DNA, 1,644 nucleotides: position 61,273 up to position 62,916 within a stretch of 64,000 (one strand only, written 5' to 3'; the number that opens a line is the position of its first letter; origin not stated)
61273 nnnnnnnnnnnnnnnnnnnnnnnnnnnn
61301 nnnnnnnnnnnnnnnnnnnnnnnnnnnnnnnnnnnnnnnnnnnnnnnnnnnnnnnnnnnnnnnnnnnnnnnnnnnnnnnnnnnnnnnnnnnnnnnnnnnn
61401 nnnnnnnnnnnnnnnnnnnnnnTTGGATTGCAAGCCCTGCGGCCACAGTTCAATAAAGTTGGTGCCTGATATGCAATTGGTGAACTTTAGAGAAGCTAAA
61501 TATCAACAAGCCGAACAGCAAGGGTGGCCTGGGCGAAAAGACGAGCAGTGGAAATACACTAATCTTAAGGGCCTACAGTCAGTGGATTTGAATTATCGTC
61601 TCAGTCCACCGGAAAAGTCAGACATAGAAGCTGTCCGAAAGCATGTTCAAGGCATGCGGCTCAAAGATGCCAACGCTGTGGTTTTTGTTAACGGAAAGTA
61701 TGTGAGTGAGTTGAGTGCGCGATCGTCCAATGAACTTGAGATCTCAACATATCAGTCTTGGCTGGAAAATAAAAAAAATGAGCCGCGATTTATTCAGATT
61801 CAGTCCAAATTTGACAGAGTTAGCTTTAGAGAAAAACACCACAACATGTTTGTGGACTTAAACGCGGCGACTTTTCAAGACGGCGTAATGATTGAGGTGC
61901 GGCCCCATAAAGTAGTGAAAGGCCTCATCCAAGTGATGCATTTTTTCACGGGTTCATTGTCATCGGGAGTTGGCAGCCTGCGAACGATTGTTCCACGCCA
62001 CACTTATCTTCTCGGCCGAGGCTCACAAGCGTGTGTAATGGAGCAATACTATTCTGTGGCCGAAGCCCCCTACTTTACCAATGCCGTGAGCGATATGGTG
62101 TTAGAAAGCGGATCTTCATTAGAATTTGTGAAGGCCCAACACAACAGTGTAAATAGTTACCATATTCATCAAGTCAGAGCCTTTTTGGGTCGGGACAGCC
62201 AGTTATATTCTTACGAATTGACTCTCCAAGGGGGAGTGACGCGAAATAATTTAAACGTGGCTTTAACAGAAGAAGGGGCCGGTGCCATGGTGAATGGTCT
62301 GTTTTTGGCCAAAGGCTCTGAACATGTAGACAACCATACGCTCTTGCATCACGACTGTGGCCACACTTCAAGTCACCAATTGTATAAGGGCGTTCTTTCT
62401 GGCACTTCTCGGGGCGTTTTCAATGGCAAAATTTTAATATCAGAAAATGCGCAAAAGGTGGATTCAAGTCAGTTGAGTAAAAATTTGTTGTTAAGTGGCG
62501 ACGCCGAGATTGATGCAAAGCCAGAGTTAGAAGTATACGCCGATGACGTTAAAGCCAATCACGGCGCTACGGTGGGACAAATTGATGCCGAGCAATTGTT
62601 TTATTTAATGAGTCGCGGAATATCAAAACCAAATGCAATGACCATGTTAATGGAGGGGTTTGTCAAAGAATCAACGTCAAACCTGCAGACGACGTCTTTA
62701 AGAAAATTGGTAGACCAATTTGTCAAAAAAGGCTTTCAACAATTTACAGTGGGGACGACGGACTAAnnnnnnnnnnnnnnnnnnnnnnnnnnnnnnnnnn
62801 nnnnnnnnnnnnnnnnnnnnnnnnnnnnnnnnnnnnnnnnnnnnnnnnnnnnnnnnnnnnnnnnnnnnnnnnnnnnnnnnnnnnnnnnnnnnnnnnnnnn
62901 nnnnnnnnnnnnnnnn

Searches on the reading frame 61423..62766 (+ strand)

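Call 90: search_protein_families(library=pfam, max_evalue=0.00001, proteins=[window:61423-62766:+])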
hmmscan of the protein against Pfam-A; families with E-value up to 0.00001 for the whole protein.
window:61423-62766:+ (447 aa): 2 families
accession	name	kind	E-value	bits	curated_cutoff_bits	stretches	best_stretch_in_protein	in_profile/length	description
PF01458.23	SUFBD_core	-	1.2e-76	257.6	27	1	187-413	8-232/232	SUF system FeS cluster assembly, SufBD core domain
PF19295.5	SufBD_N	-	3.4e-09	37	23.5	1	19-171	26-172/172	SufBD protein N-terminal region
